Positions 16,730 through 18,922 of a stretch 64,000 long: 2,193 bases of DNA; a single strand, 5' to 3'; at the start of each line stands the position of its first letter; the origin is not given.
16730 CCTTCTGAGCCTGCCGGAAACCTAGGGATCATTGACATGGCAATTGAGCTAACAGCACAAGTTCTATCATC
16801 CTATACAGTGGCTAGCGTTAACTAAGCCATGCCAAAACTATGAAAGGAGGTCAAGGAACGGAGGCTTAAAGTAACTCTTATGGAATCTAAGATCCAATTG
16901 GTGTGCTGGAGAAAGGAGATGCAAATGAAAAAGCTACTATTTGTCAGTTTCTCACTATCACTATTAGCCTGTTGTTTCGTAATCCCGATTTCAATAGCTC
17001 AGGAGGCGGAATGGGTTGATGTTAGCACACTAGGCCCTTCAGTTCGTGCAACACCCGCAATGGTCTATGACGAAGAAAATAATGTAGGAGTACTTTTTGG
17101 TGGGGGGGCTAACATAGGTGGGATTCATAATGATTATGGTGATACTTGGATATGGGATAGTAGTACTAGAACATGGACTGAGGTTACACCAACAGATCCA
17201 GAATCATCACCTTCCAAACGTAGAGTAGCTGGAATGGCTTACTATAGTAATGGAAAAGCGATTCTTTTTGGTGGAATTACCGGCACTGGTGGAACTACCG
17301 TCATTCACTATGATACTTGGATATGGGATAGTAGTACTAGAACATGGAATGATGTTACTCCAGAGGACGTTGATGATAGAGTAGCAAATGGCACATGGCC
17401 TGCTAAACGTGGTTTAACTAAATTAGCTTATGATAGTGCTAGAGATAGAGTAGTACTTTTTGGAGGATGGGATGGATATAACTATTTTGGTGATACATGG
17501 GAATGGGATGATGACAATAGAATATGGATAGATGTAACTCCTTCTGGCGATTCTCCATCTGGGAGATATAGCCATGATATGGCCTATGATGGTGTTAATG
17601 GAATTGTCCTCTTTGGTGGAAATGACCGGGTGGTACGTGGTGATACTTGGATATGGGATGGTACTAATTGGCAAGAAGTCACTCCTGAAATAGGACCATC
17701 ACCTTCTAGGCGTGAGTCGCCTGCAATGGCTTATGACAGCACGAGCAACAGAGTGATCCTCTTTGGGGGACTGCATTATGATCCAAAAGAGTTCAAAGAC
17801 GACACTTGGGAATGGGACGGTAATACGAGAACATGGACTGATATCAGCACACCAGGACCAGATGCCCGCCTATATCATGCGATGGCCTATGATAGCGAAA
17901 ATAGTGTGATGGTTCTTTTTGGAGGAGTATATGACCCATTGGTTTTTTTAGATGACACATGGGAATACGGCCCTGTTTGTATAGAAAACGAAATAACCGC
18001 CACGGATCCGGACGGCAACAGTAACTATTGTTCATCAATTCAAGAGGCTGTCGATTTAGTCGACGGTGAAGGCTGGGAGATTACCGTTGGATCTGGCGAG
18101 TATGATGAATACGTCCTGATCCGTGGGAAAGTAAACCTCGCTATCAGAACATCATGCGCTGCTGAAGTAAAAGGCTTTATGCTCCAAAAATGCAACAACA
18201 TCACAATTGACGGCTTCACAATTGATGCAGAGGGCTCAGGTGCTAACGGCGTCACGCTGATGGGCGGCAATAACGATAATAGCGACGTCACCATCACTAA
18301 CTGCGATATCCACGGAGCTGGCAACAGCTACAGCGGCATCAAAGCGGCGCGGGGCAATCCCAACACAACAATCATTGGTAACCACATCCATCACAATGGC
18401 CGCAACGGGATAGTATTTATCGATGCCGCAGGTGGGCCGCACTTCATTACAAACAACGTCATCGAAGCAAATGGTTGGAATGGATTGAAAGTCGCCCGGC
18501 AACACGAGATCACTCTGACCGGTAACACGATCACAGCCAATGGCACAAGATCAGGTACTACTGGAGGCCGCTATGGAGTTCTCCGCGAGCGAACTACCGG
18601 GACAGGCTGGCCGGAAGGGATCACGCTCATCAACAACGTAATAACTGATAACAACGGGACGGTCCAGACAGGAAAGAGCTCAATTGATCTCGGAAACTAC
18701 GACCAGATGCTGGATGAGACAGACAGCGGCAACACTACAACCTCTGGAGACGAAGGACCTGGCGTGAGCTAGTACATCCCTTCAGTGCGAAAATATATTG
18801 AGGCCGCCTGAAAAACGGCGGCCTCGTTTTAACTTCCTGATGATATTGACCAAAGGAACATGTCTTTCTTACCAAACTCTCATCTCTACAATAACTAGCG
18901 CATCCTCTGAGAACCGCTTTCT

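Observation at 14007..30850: A roughly 16.8-kb compositionally distinct (lower-GC) accessory island between the GH-like gene and the GWxTD gene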

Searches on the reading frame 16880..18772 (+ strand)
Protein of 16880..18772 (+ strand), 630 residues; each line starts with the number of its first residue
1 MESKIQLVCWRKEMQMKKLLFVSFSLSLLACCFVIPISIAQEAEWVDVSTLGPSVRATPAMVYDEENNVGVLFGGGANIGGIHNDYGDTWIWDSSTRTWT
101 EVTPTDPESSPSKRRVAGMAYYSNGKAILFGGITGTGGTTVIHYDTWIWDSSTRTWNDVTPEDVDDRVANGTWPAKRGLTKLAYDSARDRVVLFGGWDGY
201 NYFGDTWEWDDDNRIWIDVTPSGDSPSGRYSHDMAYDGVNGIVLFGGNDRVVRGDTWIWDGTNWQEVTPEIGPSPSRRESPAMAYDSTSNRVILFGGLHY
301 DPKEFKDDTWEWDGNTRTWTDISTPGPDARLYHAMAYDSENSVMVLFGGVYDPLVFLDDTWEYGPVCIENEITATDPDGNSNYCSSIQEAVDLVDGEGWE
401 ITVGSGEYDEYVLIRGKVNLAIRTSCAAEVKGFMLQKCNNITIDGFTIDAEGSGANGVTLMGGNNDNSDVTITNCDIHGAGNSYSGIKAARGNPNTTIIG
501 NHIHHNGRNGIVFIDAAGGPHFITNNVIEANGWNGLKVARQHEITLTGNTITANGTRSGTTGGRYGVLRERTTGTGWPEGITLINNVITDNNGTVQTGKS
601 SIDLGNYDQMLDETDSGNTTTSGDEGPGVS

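Call 4: search_protein_families(library=pfam, proteins=[window:16880-18772:+], max_evalue=0.01)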
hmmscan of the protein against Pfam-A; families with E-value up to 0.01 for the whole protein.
window:16880-18772:+ (630 aa): 9 families
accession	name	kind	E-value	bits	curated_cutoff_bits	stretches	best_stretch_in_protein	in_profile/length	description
PF24681.1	Kelch_KLHDC2_KLHL20_DRC7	-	2.3e-46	158.3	50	3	44-247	37-221/221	KLHDC2/KLHL20/DRC7 Kelch-repeats domain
PF24981.1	Beta-prop_ATRN-LZTR1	-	6.5e-27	95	50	2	83-248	11-168/289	Attractin/LZTR1 beta-propeller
PF13415.12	Kelch_3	-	1.6e-23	82.7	22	2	290-338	2-48/48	Galactose oxidase, central domain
PF13418.12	Kelch_4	-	1.5e-16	60.5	21.6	2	123-160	11-45/49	Galactose oxidase, central domain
PF13229.12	Beta_helix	-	1.4e-11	44.8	25.9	1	431-564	24-139/158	Right handed beta helix region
PF13964.12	Kelch_6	-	4.1e-09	36.5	25.3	0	72-104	16-45/50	Kelch motif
PF07646.21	Kelch_2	-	1.1e-08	35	21.3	1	287-325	9-47/48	Kelch motif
PF05048.19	NosD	-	3.8e-07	30.2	23.6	1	431-597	39-178/212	Periplasmic copper-binding protein (NosD)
PF01344.31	Kelch_1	-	9.2e-05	22.3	20.1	0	189-221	12-44/46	Kelch motif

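Call 8: find_encoding_contigs(protein=window:16880-18772:+, flank=10000, max_places=6)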
Protein window:16880-18772:+ (630 aa): no gene with exactly this product is on record in the collection.
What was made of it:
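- Tried and rejected: It failed because callers start the gene at 16925 (call 8).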

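Call 46: find_homologous_proteins(query=window:16880-18772:+, max_evalue=1e-10)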
Query window:16880-18772:+ (630 aa): 6247 proteins with E <= 1e-10 among 8000 candidates; the best 120 are listed.
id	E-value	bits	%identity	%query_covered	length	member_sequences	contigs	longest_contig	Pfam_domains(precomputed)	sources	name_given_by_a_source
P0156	2.0e-240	818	59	98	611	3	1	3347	PF13229.13,PF13418.13,PF24681.2,PF13415.13,PF24981.2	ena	-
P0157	6.6e-233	793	100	55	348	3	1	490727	PF13229.13,PF24681.2,PF13415.13,PF24981.2,PF05048.20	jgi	-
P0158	6.6e-177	608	42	58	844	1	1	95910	PF07646.22,PF13418.13,PF24681.2,PF13854.13,PF11617.14,PF13415.13,PF24981.2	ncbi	-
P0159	4.5e-170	586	37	61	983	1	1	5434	PF07646.22,PF13418.13,PF24681.2,PF13854.13,PF13415.13,PF24981.2,PF01344.32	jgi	jgi:hypothetical protein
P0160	5.7e-169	582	38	56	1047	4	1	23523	PF07646.22,PF13418.13,PF25900.1,PF24681.2,PF11617.14,PF13415.13,PF24981.2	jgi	jgi:hypothetical protein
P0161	5.4e-165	569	42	54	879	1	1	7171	PF07646.22,PF13418.13,PF24681.2,PF13854.13,PF13415.13,PF24981.2,PF01344.32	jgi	-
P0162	3.7e-157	543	41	46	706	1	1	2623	PF07646.22,PF13418.13,PF24681.2,PF13854.13,PF13415.13,PF24981.2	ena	-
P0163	2.4e-154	534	37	52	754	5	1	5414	PF07646.22,PF13418.13,PF24681.2,PF13415.13,PF24981.2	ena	-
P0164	2.5e-154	534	36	55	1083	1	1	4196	PF07646.22,PF13418.13,PF24681.2,PF13415.13,PF03089.21,PF24981.2,PF01344.32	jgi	-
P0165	2.1e-151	524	47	85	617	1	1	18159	PF13229.13,PF13418.13,PF24681.2,PF13415.13,PF24981.2,PF05048.20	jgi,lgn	jgi:parallel beta-helix repeat protein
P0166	3.8e-150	520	45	51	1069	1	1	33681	PF07646.22,PF13418.13,PF24681.2,PF13854.13,PF13415.13,PF24981.2,PF01344.32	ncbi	ncbi:kelch repeat-containing protein [Myxococcota bacterium]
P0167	1.3e-145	505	37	56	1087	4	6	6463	PF07646.22,PF13418.13,PF24681.2,PF13415.13,PF24981.2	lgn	-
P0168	1.9e-145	504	38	49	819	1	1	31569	PF24996.1,PF07646.22,PF13418.13,PF24681.2,PF13854.13,PF13415.13,PF24981.2,PF01344.32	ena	-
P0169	7.7e-145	502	37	49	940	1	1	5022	PF07646.22,PF13418.13,PF24681.2,PF13854.13,PF13415.13,PF13948.12,PF24981.2,PF01344.32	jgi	jgi:cysteine-rich repeat protein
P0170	1.1e-144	502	42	50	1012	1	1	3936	PF00526.24,PF07646.22,PF13418.13,PF24681.2,PF13415.13,PF24981.2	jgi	jgi:hypothetical protein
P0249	2.0e-112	395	70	42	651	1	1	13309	PF01839.30,PF13229.13,PF13517.13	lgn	-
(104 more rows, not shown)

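Call 58: search_protein_families(library=ncbifam, proteins=[window:16880-18772:+], max_evalue=0.00001)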
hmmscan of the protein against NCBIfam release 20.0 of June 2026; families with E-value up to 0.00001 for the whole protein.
window:16880-18772:+ (630 aa): 0 families

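Call 61: search_protein_families(library=phrogs, proteins=[window:16880-18772:+], max_evalue=0.001)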
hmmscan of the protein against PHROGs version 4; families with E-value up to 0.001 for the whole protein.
window:16880-18772:+ (630 aa): 0 families

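Call 62: find_encoding_contigs(protein=P0156, flank=10000, max_places=2)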
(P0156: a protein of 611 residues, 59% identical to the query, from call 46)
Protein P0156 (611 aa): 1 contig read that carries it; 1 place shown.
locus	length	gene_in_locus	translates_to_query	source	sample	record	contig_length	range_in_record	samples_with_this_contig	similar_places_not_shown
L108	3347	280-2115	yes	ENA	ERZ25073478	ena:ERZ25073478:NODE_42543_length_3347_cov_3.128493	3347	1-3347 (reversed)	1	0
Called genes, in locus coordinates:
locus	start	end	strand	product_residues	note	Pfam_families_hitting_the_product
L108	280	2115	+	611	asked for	PF24681:Kelch_KLHDC2_KLHL20_DRC7, PF24981:Beta-prop_ATRN-LZTR1, PF13415:Beta-prop_FBX42, PF24681:Kelch_KLHDC2_KLHL20_DRC7, PF13418:Beta-prop_TYW4 (weak), PF13415:Beta-prop_FBX42 (weak), PF13229:Beta_helix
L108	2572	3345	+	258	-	?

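Call 63: find_encoding_contigs(protein=P0249, flank=10000, max_places=2)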
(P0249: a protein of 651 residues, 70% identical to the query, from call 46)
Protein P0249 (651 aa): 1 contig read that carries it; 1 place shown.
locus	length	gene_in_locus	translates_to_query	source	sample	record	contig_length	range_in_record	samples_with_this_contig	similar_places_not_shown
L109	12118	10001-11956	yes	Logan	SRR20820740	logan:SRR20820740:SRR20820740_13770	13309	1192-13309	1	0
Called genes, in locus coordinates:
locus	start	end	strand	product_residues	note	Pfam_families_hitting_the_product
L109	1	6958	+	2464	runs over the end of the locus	-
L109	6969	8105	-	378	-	-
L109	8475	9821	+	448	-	-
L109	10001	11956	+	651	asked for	PF01839:FG-GAP (faint), PF13517:FG-GAP_3, PF13229:Beta_helix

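Call 76: search_solved_structures(query=window:16880-18772:+, max_evalue=0.001)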
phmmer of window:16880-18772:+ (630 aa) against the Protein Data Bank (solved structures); distinct sequences matched with E-value up to 0.001: 19.
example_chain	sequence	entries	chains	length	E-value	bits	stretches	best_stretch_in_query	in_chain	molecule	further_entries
9d1i_A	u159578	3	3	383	1.7e-10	43.5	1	209-310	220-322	Kelch domain-containing protein 3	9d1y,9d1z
9tp5_A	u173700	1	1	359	5.3e-08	35.3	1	203-356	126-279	Serine/threonine-protein phosphatase BSU1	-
9bc9_A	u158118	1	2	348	1e-07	34.3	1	210-354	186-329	Kelch domain-containing protein 2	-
8ebl_A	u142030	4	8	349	1e-07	34.3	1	210-354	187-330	Kelch domain-containing protein 2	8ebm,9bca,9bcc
8uxs_A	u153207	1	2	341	1e-07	34.3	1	210-354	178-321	Kelch domain-containing protein 2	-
8ttq_A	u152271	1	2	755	1.2e-07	34.1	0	155-237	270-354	Muskelin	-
8sge_A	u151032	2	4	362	1.4e-07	33.9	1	210-354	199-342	Kelch domain-containing protein 2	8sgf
6do3_A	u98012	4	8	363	1.4e-07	33.9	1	210-354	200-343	Kelch domain-containing protein 2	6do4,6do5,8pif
9d8p_A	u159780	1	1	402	1.7e-07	33.6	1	191-351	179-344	Kelch domain-containing protein 10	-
8ebn_A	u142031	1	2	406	1.8e-07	33.5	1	210-354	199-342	Kelch domain-containing protein 2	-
8sh2_B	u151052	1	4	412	1.9e-07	33.4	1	210-354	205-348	Kelch domain-containing protein 2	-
9mey_B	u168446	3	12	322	4.5e-07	32.2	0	188-353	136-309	Leucine-zipper-like transcriptional regulator 1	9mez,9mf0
7kzm_A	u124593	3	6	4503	7e-07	31.6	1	126-325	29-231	Heavy chain alpha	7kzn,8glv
7k5b_C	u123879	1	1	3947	5.5e-06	28.6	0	122-208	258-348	gamma heavy chain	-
7k58_C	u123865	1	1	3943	5.7e-06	28.5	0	122-208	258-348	gamma heavy chain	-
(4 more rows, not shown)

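Call 79: find_related_loci(query=window:16880-18772:+, collection=viral_contigs, flank=5000)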
Query window:16880-18772:+ (630 aa) in viral_contigs; peptide patterns used: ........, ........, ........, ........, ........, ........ (x = any residue, [..] = any of these).
No stretch of DNA in the collection matches any of the patterns.
